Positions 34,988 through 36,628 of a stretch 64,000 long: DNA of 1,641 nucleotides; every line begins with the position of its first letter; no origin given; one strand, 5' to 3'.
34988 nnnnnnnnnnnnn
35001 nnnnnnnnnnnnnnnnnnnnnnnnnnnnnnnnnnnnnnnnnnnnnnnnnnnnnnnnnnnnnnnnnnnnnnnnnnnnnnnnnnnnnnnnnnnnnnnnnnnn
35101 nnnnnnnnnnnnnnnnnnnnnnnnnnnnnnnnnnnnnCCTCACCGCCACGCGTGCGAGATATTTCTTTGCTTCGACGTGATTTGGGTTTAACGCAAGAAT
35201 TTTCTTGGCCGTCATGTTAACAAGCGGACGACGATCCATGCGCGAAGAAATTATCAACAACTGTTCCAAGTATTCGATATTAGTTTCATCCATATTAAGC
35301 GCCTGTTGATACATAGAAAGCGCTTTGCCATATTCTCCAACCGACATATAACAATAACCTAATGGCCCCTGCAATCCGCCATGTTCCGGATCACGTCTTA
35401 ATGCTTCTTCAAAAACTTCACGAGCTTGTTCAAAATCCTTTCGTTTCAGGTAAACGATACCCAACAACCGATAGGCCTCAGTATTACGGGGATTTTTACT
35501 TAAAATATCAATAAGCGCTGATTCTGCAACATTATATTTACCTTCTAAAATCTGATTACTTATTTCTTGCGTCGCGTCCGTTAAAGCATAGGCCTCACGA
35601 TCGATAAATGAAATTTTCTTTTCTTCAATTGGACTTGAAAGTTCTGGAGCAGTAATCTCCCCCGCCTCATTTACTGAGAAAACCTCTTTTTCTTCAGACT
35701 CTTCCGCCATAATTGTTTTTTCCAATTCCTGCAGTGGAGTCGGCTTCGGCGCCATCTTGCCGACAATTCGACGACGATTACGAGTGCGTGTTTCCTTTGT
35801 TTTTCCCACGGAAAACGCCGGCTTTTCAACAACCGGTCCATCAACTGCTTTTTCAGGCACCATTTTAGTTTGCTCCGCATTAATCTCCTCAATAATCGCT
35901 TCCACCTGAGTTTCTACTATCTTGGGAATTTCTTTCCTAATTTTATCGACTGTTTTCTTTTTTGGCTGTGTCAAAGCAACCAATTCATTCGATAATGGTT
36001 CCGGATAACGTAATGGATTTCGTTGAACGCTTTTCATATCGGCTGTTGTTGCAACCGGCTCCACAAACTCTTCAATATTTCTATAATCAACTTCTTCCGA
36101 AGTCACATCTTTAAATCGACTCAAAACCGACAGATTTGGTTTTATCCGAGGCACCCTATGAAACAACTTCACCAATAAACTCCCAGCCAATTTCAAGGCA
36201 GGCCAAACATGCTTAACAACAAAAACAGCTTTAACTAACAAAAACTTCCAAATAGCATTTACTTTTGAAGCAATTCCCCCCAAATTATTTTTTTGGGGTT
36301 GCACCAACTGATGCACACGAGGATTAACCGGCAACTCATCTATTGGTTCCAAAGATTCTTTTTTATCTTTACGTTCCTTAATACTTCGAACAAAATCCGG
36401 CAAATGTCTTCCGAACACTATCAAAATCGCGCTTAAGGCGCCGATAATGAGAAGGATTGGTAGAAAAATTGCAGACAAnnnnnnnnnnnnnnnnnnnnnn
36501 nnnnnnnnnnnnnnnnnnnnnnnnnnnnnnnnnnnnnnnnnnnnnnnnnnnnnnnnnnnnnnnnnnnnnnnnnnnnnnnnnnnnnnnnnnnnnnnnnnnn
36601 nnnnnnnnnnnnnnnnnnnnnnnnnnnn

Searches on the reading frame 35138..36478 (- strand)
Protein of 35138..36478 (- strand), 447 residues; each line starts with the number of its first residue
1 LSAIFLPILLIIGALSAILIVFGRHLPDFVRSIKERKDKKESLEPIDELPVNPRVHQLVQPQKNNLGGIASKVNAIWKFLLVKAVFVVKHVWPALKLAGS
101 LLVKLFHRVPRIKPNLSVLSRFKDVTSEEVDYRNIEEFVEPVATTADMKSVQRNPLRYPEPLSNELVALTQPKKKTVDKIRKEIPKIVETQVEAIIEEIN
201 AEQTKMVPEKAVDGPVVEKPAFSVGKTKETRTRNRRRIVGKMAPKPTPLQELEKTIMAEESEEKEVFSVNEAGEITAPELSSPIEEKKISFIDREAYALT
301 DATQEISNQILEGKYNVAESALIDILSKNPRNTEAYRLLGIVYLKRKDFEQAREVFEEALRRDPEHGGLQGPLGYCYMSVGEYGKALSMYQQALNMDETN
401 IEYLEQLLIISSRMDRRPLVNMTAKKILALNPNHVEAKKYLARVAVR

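Call 83: search_protein_families(library=pfam, proteins=[window:35138-36478:-], max_evalue=0.001)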
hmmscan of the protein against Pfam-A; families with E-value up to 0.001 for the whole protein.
window:35138-36478:- (447 aa): 15 families
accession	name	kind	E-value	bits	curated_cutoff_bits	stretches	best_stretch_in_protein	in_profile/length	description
PF14559.12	TPR_19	-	3e-15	56.7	25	2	344-403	2-61/68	Tetratricopeptide repeat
PF07719.23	TPR_2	-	2.6e-14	52.5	27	1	334-366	2-34/34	Tetratricopeptide repeat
PF00515.34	TPR_1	-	3.9e-14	52.2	27.8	2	334-366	2-34/34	Tetratricopeptide repeat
PF13428.12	TPR_14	-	1.4e-11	44.3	23.5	1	334-367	2-35/44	Tetratricopeptide repeat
PF13432.12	TPR_16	-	5.5e-11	43.1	32.7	1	313-365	11-63/65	Tetratricopeptide repeat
PF13176.12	TPR_7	-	1.9e-10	40.4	27.9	0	373-400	5-34/36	Tetratricopeptide repeat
PF13181.12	TPR_8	-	2.4e-10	40.1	25.7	1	334-366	2-34/34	Tetratricopeptide repeat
PF13431.12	TPR_17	-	4.1e-10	39.6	24.4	0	325-354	5-34/34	Tetratricopeptide repeat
PF13424.12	TPR_12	-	1.7e-09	38.2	30.1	1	330-363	42-75/77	Tetratricopeptide repeat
PF23914.1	TPR_CcmH_CycH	-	1.4e-07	31.9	42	1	313-362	101-150/158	Cytochrome c-type biogenesis protein H TPR domain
PF13414.12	TPR_11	-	1.7e-07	31.3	26.8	0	374-404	1-31/42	TPR repeat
PF13371.12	TPR_9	-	1.2e-05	25.7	35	0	325-365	21-61/73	Tetratricopeptide repeat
PF13174.12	TPR_6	-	4.2e-05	24.4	26.3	0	334-365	1-32/33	Tetratricopeptide repeat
PF25063.1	ARM_TT21_C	-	5.6e-05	23.5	35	1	309-397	105-194/209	Tetratricopeptide repeat protein 21 C-terminal ARM domain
PF13374.12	TPR_10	-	0.0002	21.7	27.5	0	335-362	4-31/42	Tetratricopeptide repeat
